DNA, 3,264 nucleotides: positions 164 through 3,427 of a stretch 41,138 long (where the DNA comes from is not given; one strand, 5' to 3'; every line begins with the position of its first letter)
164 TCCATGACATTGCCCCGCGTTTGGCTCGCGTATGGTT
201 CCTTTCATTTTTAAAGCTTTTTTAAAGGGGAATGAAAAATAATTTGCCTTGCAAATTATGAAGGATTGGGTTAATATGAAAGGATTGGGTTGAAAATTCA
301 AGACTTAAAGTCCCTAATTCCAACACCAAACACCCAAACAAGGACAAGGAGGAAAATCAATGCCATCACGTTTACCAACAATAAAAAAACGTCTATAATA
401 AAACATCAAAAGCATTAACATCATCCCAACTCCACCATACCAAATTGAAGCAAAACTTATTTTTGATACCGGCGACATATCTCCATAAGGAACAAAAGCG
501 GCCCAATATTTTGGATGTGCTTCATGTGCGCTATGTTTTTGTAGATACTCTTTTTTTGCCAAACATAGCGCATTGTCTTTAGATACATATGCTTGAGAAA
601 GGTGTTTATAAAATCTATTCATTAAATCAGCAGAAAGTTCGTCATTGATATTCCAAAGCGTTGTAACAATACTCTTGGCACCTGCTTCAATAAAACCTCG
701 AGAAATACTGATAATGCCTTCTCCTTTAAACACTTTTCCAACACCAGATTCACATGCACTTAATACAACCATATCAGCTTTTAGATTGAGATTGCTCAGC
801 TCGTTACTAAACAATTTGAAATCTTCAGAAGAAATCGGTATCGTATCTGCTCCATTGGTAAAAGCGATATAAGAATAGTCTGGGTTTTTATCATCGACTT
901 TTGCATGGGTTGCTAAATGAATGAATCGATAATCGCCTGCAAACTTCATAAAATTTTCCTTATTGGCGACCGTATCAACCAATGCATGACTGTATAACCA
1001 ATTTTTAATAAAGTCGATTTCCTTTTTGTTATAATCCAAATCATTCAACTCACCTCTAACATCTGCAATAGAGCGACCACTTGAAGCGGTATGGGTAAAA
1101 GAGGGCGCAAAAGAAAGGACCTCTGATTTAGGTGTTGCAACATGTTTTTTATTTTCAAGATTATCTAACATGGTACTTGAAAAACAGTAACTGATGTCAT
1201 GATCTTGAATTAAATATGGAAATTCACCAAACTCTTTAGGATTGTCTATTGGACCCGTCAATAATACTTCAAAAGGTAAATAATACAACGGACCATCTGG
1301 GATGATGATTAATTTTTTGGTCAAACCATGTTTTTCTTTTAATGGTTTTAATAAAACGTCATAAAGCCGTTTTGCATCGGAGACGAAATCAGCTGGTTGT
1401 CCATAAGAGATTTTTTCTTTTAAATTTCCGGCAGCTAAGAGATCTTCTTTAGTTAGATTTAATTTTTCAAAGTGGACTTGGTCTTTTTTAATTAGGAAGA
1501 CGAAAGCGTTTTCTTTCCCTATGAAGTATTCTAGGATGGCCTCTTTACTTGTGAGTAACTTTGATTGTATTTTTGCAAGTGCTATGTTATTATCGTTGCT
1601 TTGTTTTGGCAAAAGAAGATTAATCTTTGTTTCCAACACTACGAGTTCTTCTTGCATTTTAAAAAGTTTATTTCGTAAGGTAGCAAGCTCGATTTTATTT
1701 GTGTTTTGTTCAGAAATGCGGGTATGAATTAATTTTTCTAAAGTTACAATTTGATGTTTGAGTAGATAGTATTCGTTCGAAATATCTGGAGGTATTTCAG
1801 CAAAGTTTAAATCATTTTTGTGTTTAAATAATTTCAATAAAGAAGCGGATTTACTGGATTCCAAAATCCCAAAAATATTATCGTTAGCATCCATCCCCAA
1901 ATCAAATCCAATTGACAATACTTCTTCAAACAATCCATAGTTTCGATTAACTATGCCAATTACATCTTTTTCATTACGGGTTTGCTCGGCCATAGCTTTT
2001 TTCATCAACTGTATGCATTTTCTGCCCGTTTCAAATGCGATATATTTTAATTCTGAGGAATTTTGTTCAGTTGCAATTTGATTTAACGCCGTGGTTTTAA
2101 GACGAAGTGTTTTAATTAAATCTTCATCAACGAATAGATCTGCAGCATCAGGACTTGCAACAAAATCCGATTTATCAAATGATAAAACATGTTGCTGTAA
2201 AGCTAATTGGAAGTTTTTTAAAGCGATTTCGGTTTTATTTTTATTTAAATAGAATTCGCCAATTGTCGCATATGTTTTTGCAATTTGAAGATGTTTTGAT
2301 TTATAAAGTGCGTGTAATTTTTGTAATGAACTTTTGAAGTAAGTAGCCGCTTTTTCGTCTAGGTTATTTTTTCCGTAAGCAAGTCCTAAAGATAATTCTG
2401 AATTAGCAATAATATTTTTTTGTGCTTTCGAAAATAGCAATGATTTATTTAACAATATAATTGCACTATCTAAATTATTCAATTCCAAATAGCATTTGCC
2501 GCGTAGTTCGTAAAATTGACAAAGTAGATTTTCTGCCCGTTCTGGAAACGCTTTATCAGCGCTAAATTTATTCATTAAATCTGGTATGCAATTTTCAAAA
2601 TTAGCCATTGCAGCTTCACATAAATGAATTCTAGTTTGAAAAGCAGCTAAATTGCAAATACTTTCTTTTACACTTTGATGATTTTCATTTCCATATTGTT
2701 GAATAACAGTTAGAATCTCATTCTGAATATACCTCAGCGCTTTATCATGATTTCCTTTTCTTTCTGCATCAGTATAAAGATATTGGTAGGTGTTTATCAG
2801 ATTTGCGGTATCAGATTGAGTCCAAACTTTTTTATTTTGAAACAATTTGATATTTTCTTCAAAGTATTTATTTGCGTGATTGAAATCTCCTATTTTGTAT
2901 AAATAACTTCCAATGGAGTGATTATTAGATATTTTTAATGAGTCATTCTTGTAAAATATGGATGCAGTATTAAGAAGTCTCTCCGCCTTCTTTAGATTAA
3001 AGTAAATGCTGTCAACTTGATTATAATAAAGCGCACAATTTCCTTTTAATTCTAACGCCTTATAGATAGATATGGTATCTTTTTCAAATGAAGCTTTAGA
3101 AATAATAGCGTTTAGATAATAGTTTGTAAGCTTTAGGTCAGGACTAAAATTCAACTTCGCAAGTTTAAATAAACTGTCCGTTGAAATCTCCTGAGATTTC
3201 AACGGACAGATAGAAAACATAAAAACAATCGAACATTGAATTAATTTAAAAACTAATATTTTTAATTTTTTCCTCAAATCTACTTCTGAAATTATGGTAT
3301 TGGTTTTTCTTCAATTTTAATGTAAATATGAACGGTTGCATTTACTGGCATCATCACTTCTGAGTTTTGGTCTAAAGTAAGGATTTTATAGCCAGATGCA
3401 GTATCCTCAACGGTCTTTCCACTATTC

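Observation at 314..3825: Membrane-anchored TPR-CHAT protease with a tightly linked upstream 177-aa gene of unknown function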

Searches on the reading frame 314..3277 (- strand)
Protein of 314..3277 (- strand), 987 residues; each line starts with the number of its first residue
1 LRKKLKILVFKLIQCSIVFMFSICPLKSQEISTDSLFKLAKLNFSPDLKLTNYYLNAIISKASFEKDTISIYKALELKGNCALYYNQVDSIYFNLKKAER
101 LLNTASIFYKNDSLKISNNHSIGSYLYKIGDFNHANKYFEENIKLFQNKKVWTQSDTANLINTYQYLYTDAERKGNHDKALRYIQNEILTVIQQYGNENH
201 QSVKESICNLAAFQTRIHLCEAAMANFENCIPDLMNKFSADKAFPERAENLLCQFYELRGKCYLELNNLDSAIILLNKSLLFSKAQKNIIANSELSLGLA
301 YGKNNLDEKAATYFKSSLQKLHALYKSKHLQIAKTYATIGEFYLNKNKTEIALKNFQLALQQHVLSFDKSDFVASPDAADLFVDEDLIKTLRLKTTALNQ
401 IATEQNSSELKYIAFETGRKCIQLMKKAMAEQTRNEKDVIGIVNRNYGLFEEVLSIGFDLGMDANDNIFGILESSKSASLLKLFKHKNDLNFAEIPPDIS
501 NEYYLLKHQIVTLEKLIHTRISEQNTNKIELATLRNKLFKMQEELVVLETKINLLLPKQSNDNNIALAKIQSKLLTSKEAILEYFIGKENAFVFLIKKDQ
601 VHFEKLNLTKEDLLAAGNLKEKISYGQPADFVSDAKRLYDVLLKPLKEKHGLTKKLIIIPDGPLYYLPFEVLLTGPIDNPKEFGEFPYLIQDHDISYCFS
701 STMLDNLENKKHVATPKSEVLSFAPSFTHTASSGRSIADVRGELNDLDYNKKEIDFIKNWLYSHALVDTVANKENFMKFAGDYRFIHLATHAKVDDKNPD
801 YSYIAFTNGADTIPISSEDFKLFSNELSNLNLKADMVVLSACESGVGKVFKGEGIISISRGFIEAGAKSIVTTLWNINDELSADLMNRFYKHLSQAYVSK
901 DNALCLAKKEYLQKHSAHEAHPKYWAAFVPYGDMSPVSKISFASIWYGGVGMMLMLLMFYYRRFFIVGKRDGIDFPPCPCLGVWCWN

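Call 3: search_protein_families(library=pfam, proteins=[window:314-3277:-], max_evalue=0.01)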
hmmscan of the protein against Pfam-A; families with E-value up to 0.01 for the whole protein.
window:314-3277:- (987 aa): 5 families
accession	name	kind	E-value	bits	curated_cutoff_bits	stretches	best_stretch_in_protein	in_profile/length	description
PF12770.12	CHAT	-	3.5e-59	201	24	1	635-933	4-289/289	CHAT domain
PF13424.12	TPR_12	-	2.3e-09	37.8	30.1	0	291-360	3-72/77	Tetratricopeptide repeat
PF07719.23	TPR_2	-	7.4e-06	26.1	27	0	255-280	3-28/34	Tetratricopeptide repeat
PF24885.1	TPR_NPHP3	-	0.0057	16.5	100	1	249-353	95-203/239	Nephrocystin-3 TPR domain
PF13181.12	TPR_8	-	0.0077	16.8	25.7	0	255-280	3-28/34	Tetratricopeptide repeat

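Call 4: search_protein_families(library=ncbifam, proteins=[window:314-3277:-], max_evalue=0.01)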
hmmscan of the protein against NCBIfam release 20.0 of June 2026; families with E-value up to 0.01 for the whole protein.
window:314-3277:- (987 aa): 1 family
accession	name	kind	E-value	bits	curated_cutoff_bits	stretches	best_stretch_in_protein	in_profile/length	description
NF053617.1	SARPRegAfsRStmc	equivalog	0.0065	14.4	1430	0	207-360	775-923/986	SARP-family global regulator AfsR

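Call 9: find_homologous_proteins(query=window:314-3277:-, max_evalue=1e-10)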
Query window:314-3277:- (987 aa): 16 proteins with E <= 1e-10 among 8000 candidates.
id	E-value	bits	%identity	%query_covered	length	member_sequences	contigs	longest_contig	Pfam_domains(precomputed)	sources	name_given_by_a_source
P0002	0.0e+0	2179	100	98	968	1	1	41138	PF13424.13,PF12770.13,PF07719.24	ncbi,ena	-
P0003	0.0e+0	1166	57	96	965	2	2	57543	PF00515.35,PF13424.13,PF24885.2,PF12770.13,PF07719.24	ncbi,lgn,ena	-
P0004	1.0e-66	244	35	50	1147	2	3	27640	PF25063.1,PF13431.13,PF13176.13,PF24885.2,PF13428.13,PF12770.13,PF13374.13,PF17874.8,PF00515.35,PF13424.13,PF13432.13,PF13181.13,PF07719.24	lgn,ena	-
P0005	1.9e-56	210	28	74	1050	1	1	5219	PF00515.35,PF13424.13,PF12770.13,PF07719.24,PF13374.13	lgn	-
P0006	2.4e-44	170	29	50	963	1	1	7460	PF14559.13,PF00515.35,PF12895.14,PF13424.13,PF13176.13,PF13432.13,PF12770.13,PF07719.24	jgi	jgi:CHAT domain-containing protein/predicted negative regulator of RcsB-dependent stress response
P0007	1.9e-41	160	26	65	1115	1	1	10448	PF00515.35,PF13424.13,PF13176.13,PF24885.2,PF12770.13,PF13181.13,PF07719.24,PF13374.13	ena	-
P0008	2.5e-39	153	26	64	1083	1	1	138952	PF12770.13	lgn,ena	-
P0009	2.7e-32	130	26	53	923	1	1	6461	PF00515.35,PF13424.13,PF12770.13,PF13181.13,PF07719.24,PF13374.13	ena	-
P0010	3.9e-32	130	26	60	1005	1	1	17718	PF13424.13,PF12770.13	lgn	-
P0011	3.4e-30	123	32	30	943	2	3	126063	PF13424.13,PF24885.2,PF12770.13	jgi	-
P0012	4.1e-24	103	27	40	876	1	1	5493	PF13176.13,PF13428.13,PF12770.13,PF13374.13,PF14559.13,PF17874.8,PF00515.35,PF13424.13,PF14938.13,PF13432.13,PF13181.13,PF07719.24,PF13174.13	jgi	jgi:CHAT domain-containing protein/tetratricopeptide (TPR) repeat protein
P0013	5.7e-23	99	24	30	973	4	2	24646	PF10602.16,PF13414.13,PF13176.13,PF24885.2,PF13428.13,PF12770.13,PF13374.13,PF14559.13,PF25068.3,PF17874.8,PF00515.35,PF13424.13,PF21033.5,PF14938.13,PF13432.13,PF13181.13,PF07719.24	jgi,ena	-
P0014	2.9e-19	87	26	37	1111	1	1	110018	PF17874.8,PF00515.35,PF13424.13,PF13428.13,PF12770.13,PF13181.13,PF07719.24,PF13174.13,PF13374.13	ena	-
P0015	3.8e-19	87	27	43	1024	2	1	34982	PF00515.35,PF13424.13,PF13176.13,PF21033.5,PF13428.13,PF12770.13,PF13181.13,PF07719.24,PF13374.13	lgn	-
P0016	1.5e-14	71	29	27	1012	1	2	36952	PF00515.35,PF13424.13,PF24885.2,PF12770.13,PF07719.24,PF13374.13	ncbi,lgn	-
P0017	5.6e-12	63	40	12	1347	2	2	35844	PF13431.13,PF13176.13,PF24885.2,PF12770.13,PF13374.13,PF14559.13,PF17874.8,PF00515.35,PF13424.13,PF13432.13,PF13181.13,PF07719.24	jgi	-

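Call 10: find_encoding_contigs(protein=P0003, flank=10000, max_places=4)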
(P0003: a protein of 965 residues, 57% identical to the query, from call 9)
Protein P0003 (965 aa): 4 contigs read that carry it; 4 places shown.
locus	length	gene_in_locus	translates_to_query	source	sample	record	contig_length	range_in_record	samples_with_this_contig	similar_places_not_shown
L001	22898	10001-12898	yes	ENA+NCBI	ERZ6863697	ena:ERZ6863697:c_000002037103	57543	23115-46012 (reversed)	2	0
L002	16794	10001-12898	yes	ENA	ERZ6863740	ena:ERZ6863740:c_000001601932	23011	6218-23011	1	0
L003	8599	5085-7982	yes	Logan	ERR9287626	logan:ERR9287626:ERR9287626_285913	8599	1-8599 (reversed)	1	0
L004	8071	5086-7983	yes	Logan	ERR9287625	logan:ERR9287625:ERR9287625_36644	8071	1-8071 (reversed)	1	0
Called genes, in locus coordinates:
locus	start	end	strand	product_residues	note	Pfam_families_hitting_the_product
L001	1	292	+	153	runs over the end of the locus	-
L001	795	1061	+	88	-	-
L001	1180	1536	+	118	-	PF14595:Thioredoxin_9, PF00085:Thioredoxin, PF13098:Thioredoxin_2, PF07449:HyaE (faint)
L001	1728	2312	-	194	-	-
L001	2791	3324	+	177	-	-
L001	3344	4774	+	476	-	PF01145:Band_7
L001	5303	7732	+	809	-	PF00155:Aminotran_1_2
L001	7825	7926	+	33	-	-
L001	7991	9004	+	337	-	PF00149:Metallophos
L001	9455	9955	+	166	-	-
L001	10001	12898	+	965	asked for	PF00515:TPR_1 (faint), PF07719:TPR_2 (faint), PF24885:TPR_NPHP3 (faint), PF13424:TPR_12, PF12770:CHAT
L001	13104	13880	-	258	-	-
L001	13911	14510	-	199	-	-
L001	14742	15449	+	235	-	-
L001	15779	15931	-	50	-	-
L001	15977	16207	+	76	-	-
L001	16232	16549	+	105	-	-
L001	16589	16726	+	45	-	-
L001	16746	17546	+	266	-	-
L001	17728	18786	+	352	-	PF04377:ATE_C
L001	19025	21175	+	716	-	PF13715:CarbopepD_reg_2, PF07715:Plug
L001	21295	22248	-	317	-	PF00491:Arginase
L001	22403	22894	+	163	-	PF01252:Peptidase_A8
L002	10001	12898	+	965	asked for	PF00515:TPR_1 (faint), PF07719:TPR_2 (faint), PF24885:TPR_NPHP3 (faint), PF13424:TPR_12, PF12770:CHAT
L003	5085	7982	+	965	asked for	PF00515:TPR_1 (faint), PF07719:TPR_2 (faint), PF24885:TPR_NPHP3 (faint), PF13424:TPR_12, PF12770:CHAT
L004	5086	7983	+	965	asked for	PF00515:TPR_1 (faint), PF07719:TPR_2 (faint), PF24885:TPR_NPHP3 (faint), PF13424:TPR_12, PF12770:CHAT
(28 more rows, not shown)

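Call 11: find_encoding_contigs(protein=P0002, flank=10000, max_places=3)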
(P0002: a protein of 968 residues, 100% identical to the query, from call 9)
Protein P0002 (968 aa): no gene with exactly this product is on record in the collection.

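Call 15: find_encoding_contigs(protein=P0004, flank=6000, max_places=3)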
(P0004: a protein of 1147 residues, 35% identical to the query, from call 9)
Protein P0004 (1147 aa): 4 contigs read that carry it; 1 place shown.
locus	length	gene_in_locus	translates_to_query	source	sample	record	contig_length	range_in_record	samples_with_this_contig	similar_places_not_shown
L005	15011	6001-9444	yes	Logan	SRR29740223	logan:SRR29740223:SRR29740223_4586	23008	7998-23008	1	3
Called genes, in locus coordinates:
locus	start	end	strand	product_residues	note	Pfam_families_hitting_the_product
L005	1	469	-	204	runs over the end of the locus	-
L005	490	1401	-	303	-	-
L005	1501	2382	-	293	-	-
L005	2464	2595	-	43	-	-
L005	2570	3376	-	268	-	-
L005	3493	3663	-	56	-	-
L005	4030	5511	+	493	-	-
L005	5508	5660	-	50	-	-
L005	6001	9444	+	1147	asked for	PF13424:TPR_12, PF13424:TPR_12, PF24885:TPR_NPHP3, PF13424:TPR_12, PF17874:TPR_MalT, PF13424:TPR_12, PF24885:TPR_NPHP3, PF13424:TPR_12, +10 more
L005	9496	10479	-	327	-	-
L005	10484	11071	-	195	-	PF04542:Sigma70_r2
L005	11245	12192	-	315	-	PF13582:Reprolysin_3 (weak)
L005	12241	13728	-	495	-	-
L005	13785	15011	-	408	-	?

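Call 28: find_related_loci(query=A3, collection=genome_contigs, flank=6000)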
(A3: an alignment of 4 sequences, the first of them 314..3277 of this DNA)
Query A3 (987 aa) in genome_contigs; peptide patterns used: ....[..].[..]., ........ (x = any residue, [..] = any of these).
312 stretches matched a pattern; 158 encode a relative of the query (tblastn E <= 1e-3); the best 80 are kept; 80 distinct loci.
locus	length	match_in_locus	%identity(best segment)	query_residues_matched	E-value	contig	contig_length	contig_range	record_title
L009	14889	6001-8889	57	26-987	0e+0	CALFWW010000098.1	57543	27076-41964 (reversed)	MAG: uncultured Saprospiraceae bacterium isolate L1_Bin_Bin_136_sub_1 genome assembly, contig: c_000002037103, whole gen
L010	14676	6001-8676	28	58-938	9e-83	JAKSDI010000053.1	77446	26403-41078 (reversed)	MAG: Chitinophagales bacterium isolate MAG.64 k141_9808029, whole genome shotgun sequence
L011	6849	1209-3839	29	102-964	2e-81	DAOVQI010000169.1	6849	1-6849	MAG TPA_asm: Bacteroidota bacterium isolate CSMAG_1571 CSMAG_1571_k141_2424026_length_6849_cov_97.0107, whole genome sho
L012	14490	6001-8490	30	130-959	3e-78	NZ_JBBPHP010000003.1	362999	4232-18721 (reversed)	Catalinimonas sp. 4WD22 NODE_3_length_362999_cov_178.423816, whole genome shotgun sequence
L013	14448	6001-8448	28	223-981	6e-75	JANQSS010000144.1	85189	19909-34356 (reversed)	MAG: Saprospiraceae bacterium isolate IP30a_bin.4 k99_666539, whole genome shotgun sequence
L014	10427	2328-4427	31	260-941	1e-74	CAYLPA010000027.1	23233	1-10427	MAG TPA_asm: uncultured Saprospiraceae bacterium isolate SRP191223_co2_70 genome assembly, contig: NODE_1025_length_2323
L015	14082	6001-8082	29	291-963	6e-73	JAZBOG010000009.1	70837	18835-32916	MAG: Bacteroidales bacterium isolate bin.717 k117_2105093, whole genome shotgun sequence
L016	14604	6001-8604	28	174-958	5e-70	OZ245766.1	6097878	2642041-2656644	MAG: Chryseolinea sp. isolate 89c34839-4e4b-44c7-b883-ef14e44c0401 genome assembly, chromosome: 1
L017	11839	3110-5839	26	85-964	3e-69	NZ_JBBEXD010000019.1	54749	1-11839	Ascidiimonas meishanensis strain W6 Scaffold15_1, whole genome shotgun sequence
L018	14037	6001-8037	29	298-963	3e-69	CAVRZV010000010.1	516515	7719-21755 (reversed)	MAG: uncultured Bacteroidales bacterium isolate MFD05942.bin.2.148 genome assembly, contig: contig_35694, whole genome s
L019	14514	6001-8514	27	120-975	3e-69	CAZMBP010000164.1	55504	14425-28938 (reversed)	MAG TPA_asm: uncultured Saprospiraceae bacterium isolate SRP182702_co1_307 genome assembly, contig: k141_1166665, whole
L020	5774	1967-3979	30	309-967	2e-68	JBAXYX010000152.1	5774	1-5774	MAG: Lentimicrobiaceae bacterium isolate SO_2016_CLC_T1_28 scaffold21611_PH3_Jul14_2016, whole genome shotgun sequence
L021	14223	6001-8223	30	252-970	5e-68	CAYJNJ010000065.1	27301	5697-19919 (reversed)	MAG TPA_asm: uncultured Bacteroidales bacterium isolate ERP124720_co1_67 genome assembly, contig: NODE_2344_length_27301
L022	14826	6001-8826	28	52-974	4e-69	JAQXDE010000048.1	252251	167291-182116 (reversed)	MAG: Saprospiraceae bacterium isolate cluster4_bin.60 k119_563630, whole genome shotgun sequence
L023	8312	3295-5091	31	327-961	6e-68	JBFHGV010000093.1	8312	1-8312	MAG: Arenibacter sp. isolate Mix_sand07.2021.05.G.164 k141_1073770_length_8312_cov_11.0000, whole genome shotgun sequenc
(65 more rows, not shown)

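Call 37: find_related_loci(query=A3, collection=metagenome_contigs, flank=4000)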
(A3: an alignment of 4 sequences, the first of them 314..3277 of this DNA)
Query A3 (987 aa) in metagenome_contigs; peptide patterns used: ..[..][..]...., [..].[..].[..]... (x = any residue, [..] = any of these).
600 stretches matched a pattern, but none encodes a relative of the query by tblastn (E <= 1e-3).

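Call 40: search_solved_structures(query=A3, max_evalue=0.01)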
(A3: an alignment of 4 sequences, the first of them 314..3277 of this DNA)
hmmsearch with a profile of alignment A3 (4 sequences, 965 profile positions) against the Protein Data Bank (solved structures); distinct sequences matched with E-value up to 0.01: 2.
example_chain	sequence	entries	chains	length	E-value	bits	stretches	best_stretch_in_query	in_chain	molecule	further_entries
5o09_1C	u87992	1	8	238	0.00052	21.2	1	199-359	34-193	Bacterial kinesin light chain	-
5o01_A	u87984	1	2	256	0.00064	20.9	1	199-359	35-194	BKLC (bacterial kinesin-light chain-like)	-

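Call 42: search_protein_families(library=padloc, proteins=[window:314-3277:-], max_evalue=1)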
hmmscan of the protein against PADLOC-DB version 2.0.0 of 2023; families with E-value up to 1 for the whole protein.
window:314-3277:- (987 aa): 0 families
